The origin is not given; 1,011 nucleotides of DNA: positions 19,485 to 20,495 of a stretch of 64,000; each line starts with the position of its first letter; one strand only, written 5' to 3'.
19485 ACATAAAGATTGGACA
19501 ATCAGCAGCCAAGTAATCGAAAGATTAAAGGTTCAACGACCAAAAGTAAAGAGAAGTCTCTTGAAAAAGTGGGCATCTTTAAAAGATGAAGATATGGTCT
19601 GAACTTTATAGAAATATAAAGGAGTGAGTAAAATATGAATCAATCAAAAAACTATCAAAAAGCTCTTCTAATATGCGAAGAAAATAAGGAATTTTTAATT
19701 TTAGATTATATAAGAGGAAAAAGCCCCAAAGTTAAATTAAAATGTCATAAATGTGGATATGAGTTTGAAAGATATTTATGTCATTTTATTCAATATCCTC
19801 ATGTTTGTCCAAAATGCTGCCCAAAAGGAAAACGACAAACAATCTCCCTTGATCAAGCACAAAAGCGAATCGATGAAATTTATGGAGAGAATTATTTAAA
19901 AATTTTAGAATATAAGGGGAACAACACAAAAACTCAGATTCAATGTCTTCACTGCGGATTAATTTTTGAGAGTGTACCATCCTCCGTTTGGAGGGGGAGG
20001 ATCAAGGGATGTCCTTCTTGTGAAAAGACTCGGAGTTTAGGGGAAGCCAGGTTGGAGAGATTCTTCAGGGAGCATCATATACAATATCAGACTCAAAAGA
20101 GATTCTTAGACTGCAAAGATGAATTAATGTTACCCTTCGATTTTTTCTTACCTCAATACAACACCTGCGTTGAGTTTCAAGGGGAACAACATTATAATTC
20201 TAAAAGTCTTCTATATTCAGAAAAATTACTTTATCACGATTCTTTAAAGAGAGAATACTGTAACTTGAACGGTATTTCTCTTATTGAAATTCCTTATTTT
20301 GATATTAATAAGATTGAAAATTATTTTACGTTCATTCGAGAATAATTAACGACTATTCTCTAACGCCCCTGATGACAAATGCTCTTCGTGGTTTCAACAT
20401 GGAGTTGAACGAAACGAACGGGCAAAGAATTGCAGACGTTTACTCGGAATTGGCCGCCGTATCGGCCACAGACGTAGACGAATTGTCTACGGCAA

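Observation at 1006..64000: Seven group I introns plus one intein in a single 64-kb phage window, carrying four homing-endonuclease families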

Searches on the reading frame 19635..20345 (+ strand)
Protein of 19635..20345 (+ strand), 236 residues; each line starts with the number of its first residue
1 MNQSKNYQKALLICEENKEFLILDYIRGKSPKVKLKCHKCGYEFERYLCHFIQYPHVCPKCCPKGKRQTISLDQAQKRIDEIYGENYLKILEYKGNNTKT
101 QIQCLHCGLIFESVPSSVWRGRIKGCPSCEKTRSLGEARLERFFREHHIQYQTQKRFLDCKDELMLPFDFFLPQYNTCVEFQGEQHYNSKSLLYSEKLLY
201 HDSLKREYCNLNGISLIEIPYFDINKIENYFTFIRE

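Call 7: search_protein_families(library=pfam, proteins=[window:19635-20345:+], max_evalue=0.01)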
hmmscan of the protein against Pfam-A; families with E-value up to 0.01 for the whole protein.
window:19635-20345:+ (236 aa): 4 families
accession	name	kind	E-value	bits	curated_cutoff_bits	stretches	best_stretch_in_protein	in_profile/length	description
PF14311.12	DUF4379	-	4.7e-05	23.9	24.5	1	19-63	12-55/56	Probable Treble clef zinc finger domain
PF05265.19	DUF723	-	9.9e-05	22.6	20.9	1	70-129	3-59/60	Protein of unknown function (DUF723)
PF09723.15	Zn_ribbon_8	-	0.00074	19.9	34.4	0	103-131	7-34/41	Zinc ribbon domain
PF01155.25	HypA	-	0.006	17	28.9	0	72-132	41-95/112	Hydrogenase/urease nickel incorporation, metallochaperone, hypA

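Call 10: search_protein_families(library=phrogs, proteins=[window:19635-20345:+], max_evalue=0.001)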
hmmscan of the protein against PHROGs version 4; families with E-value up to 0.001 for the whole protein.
window:19635-20345:+ (236 aa): 7 families
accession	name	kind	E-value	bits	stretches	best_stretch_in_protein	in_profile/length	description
phrog_559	-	DNA, RNA and nucleotide metabolism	1e-45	157.7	1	21-230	202-406/607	HNH endonuclease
phrog_4538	-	unknown function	7.5e-29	101.9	1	95-220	193-316/447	-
phrog_9084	-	DNA, RNA and nucleotide metabolism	6.3e-23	82.8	1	123-224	50-155/187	homing endonuclease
phrog_7140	-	DNA, RNA and nucleotide metabolism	1.9e-14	54.3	1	130-226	119-218/423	intron encoded nuclease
phrog_681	-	DNA, RNA and nucleotide metabolism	1.9e-13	50.9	1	22-136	321-434/576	endonuclease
phrog_29804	-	unknown function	3.3e-08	33.9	1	68-188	185-298/534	-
phrog_5104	-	unknown function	1.1e-07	32.7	1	27-86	48-112/228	-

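Call 37: search_solved_structures(query=window:19635-20345:+, max_evalue=1, show_alignments=2)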
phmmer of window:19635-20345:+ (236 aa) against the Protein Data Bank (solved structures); distinct sequences matched with E-value up to 1: 9.
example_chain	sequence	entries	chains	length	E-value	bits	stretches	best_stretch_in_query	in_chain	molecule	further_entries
4v63_B4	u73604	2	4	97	0.37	13.4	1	18-89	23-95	50S ribosomal protein L31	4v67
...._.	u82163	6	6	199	0.51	12.9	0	44-91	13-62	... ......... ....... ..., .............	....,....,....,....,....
10px_14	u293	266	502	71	0.54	12.8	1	34-89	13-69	50S ribosomal protein L31 | 50S ribosomal protein L32 | 50S ribosomal protein L30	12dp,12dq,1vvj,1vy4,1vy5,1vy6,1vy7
4zer_14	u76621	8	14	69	0.67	12.5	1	34-89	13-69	50S ribosomal protein L31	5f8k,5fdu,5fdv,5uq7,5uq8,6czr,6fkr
8pul_A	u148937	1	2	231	0.85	12.2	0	31-56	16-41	ChiLob 7/4 H2 heavy chain K223C/C224S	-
8puk_A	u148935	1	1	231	0.89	12.1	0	31-56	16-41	Chilob 7/4 H2 heavy chain T219C/C224S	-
6tkb_HHH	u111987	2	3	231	0.91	12.1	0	31-56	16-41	Chilob 7/4 H2 heavy chain C224S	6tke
6tkc_HHH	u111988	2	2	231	0.93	12.1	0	31-56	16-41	Chilob 7/4 H2 heavy chain C225S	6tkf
6tkd_HHH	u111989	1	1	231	0.93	12.1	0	31-56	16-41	Chilob 7/4 H2 heavy chain C228S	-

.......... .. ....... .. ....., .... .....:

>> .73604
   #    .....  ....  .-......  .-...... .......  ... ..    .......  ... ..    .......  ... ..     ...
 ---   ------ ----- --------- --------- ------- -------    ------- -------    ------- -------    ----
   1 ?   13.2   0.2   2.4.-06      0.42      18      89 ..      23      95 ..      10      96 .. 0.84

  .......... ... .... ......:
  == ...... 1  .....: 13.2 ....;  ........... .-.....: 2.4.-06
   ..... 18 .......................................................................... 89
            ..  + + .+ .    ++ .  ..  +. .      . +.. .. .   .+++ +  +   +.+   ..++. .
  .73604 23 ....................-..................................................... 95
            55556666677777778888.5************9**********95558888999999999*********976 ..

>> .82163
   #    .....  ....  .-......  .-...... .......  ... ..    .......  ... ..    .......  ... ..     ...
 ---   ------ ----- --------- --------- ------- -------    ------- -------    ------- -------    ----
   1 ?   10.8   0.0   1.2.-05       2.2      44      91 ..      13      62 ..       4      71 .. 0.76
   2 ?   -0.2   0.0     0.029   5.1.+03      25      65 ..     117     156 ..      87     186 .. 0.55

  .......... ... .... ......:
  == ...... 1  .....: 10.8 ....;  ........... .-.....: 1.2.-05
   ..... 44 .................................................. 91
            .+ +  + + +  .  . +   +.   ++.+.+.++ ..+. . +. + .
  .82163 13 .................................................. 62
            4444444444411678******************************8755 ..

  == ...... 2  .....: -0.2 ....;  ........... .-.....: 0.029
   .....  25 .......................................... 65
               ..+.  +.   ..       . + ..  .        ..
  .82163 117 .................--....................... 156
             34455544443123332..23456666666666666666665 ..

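Call 41: search_protein_families(library=ncbifam, proteins=[window:19635-20345:+], max_evalue=1)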
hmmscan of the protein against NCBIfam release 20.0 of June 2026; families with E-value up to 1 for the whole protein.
window:19635-20345:+ (236 aa): 6 families
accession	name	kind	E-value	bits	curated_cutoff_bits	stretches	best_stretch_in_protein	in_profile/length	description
TIGR04165.1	methano_modCys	hypoth_equivalog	0.00026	21.2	60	2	58-113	10-48/50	TIGR04165 family Cys-rich peptide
TIGR02605.1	CxxC_CxxC_SSSS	subfamily_domain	0.0046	17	31.3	1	103-132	7-35/52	FmdB family zinc ribbon protein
TIGR00100.1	hypA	equivalog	0.03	14.4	88.1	1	31-73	67-103/116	hydrogenase maturation nickel metallochaperone HypA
NF041911.1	HVO_0649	equivalog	0.048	13.5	70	1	23-67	11-61/65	HVO_0649 family zinc finger protein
NF041070.1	carrier_LysW_Arch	domain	0.07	13.2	75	0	101-130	2-30/57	alpha-aminoadipate/glutamate carrier protein LysW/ArgW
NF045767.1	RuberyRbr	equivalog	0.93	9.5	200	0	97-136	154-187/194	rubrerythrin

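Call 42: find_homologous_proteins(query=window:19635-20345:+, max_evalue=0.00001)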
Query window:19635-20345:+ (236 aa): 62 proteins with E <= 0.00001 among 105 candidates.
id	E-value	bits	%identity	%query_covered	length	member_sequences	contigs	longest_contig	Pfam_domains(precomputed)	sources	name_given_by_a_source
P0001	2.4e-160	549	100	100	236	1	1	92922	PF05265.21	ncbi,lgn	-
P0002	9.9e-109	380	67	100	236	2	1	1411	PF05265.21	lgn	-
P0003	3.0e-107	376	67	100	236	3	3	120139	PF05265.21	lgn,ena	-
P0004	1.6e-106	373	65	100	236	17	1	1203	PF14311.13,PF05265.21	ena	-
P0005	1.1e-103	364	65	100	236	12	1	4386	PF05265.21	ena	-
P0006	1.7e-103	363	66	100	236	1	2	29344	PF05265.21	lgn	-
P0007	3.1e-103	362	65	100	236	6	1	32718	PF05265.21,PF09723.16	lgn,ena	-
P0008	3.9e-103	362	64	100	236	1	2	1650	PF14311.13,PF05265.21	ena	-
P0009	1.7e-99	350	61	100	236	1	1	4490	PF05265.21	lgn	-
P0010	7.2e-99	348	59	100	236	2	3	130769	PF14311.13,PF05265.21,PF09723.16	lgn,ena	-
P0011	1.2e-94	334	61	96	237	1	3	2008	-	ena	-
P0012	2.7e-94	333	60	98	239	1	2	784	PF14311.13,PF05265.21,PF09723.16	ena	-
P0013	2.3e-93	330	62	98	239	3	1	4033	PF14311.13,PF05265.21,PF09723.16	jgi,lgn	-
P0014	3.9e-92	326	58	99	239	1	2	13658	PF14311.13,PF05265.21,PF09723.16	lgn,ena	-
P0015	6.0e-92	326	62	96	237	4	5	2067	PF14311.13,PF05265.21,PF09723.16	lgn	-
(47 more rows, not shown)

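Call 44: search_solved_structures(query=A1, max_evalue=10, show_alignments=3)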
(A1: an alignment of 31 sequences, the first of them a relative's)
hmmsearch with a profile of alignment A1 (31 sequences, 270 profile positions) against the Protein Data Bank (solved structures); distinct sequences matched with E-value up to 10: 18.
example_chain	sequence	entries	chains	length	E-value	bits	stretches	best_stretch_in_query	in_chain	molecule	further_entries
6yxx_E2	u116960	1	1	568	0.00025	24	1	23-167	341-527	DUF4379 domain-containing protein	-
7aor_at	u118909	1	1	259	0.002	21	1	36-154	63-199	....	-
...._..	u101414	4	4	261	0.0063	19.4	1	52-156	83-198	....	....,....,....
6sga_Fd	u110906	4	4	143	0.0072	19.2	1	109-157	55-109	mt-SAF33 | DUF4379 domain-containing protein | Probable Zinc-ribbon domain-containing protein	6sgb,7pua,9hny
7ane_at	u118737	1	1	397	0.014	18.3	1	56-144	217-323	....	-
1k19_A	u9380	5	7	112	0.046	16.6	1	130-181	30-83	Chemosensory Protein CSP2 | CHEMOSENSORY PROTEIN A6 | chemosensory protein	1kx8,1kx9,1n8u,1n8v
2ckl_B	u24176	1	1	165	0.12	15.2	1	61-146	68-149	UBIQUITIN LIGASE PROTEIN RING2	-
5nus_B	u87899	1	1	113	0.13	15.1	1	57-100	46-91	p44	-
5obz_B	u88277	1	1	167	0.13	15.1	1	56-99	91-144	Putative transcription factor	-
8h56_A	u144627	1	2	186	0.39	13.5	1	207-249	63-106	Isoform Rep' of Replication-associated protein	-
2ctu_A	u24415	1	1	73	0.47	13.3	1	65-103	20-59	Zinc finger protein 483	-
1yop_A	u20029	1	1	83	0.53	13.1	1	55-94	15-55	Kti11p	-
5ax2_A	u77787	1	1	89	0.55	13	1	55-94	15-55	Diphthamide biosynthesis protein 3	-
4x33_A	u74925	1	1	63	0.56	13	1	56-92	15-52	Diphthamide biosynthesis protein 3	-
1yws_A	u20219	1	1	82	0.63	12.9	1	56-94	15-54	protein YBL071w-A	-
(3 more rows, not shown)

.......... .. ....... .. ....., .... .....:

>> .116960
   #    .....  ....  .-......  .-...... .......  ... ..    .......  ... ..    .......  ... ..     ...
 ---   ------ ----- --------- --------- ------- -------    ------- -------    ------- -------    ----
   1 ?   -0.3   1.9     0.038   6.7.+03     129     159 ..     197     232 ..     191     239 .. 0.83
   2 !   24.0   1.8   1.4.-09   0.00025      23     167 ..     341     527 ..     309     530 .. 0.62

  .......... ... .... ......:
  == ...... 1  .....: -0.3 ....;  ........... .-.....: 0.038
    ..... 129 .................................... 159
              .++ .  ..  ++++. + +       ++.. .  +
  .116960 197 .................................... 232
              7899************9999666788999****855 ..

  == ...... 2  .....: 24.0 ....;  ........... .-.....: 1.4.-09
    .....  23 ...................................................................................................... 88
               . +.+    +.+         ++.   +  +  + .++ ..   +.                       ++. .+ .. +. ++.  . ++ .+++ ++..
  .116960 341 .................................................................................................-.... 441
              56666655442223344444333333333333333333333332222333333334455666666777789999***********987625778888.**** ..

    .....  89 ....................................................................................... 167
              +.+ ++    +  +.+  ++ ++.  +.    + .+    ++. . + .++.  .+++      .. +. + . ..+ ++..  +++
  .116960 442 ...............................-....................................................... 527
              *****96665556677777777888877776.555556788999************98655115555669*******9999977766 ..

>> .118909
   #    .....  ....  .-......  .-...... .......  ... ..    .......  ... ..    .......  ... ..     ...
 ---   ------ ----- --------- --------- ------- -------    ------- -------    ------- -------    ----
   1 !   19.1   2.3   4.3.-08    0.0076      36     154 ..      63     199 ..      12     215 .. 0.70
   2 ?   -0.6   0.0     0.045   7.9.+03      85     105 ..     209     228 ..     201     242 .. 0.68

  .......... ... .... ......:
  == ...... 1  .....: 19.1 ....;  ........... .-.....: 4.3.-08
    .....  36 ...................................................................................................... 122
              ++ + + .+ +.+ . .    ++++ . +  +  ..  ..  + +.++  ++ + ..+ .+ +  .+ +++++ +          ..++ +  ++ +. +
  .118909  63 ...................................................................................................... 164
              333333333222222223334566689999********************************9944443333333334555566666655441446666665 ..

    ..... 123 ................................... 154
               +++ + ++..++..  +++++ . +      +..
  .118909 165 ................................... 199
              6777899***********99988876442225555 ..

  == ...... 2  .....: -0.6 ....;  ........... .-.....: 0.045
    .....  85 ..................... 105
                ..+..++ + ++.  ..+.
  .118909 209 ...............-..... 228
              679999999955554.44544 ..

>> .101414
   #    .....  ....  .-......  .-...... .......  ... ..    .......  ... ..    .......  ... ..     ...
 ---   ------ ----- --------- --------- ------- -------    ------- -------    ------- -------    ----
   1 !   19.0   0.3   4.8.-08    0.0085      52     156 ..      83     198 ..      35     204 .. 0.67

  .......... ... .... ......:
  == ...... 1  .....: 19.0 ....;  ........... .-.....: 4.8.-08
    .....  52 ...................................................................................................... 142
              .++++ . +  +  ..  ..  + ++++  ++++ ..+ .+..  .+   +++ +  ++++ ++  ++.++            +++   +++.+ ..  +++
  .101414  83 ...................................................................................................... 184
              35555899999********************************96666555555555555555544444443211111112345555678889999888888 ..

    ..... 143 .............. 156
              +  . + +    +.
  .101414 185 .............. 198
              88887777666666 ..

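Call 46: find_encoding_contigs(protein=P0001, flank=10000, max_places=3)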
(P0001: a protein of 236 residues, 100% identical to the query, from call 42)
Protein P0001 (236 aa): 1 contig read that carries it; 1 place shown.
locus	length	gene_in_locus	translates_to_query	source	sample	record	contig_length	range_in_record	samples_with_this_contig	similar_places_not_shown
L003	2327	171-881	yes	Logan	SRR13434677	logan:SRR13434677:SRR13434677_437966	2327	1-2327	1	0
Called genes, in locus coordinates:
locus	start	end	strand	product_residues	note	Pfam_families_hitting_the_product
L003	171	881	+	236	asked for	PF05265:DUF723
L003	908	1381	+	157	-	PF10145:PhageMin_Tail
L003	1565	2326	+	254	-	?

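Call 47: find_encoding_contigs(protein=P0003, flank=10000, max_places=3)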
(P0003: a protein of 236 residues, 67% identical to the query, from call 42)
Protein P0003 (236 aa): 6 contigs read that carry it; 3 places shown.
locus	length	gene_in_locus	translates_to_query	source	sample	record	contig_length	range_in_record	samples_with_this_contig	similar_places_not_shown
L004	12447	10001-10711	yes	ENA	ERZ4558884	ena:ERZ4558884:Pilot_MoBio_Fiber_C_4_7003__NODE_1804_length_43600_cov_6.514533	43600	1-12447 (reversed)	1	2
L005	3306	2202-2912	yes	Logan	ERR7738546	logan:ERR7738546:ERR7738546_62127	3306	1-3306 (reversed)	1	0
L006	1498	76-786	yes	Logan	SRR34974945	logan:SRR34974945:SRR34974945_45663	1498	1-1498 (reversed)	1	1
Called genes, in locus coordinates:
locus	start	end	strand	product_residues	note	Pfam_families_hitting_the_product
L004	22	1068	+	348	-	PF27364:YonB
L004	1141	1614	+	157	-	-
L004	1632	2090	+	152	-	-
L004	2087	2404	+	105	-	-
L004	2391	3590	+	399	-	-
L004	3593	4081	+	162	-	PF27256:YomW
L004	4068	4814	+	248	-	PF27211:YomV_2nd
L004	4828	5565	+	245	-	PF27173:YomU_Tube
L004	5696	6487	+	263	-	PF27173:YomU_Tube (weak)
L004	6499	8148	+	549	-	-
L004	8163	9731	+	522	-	-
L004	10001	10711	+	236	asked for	PF05265:DUF723 (faint)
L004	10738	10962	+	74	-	PF10145:PhageMin_Tail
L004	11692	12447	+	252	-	?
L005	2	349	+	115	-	?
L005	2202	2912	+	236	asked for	PF05265:DUF723 (faint)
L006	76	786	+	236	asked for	PF05265:DUF723 (faint)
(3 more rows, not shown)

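Call 50: predict_structure(alignment_id=A1)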
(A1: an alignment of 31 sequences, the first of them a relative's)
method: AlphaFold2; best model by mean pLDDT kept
length: 236 residues; sequences in the alignment: 31
mean_pLDDT: 90.2   pTM: 0.52
mean pLDDT of the five models: 90.2, 89.4, 89.2, 89.0, 87.6
residues with pLDDT >= 90: 159; 70-90: 67; 50-70: 10; < 50: 0
segments of 3 or more residues with pLDDT < 50: none
pLDDT, mean of each block of 10 residues (from residue 1): 83 90 94 94 94 83 64 92 90 88 95 89 83 84 91 96 96 97 95 93 98 98 93 81
secondary structure, 60 per line:
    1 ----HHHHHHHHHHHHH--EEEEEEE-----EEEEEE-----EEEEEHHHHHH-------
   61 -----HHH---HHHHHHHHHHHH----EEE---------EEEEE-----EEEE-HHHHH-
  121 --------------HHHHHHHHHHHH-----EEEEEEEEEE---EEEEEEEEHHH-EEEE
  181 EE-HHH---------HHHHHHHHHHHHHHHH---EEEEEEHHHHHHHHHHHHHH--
elements in order: H5-17 E20-26 E32-37 E43-47 H48-53 H72-83 E88-90 E100-104 E110-113 H115-119 H135-146 E152-161 E165-172 E177-182 H196-211 E215-220 H221-234
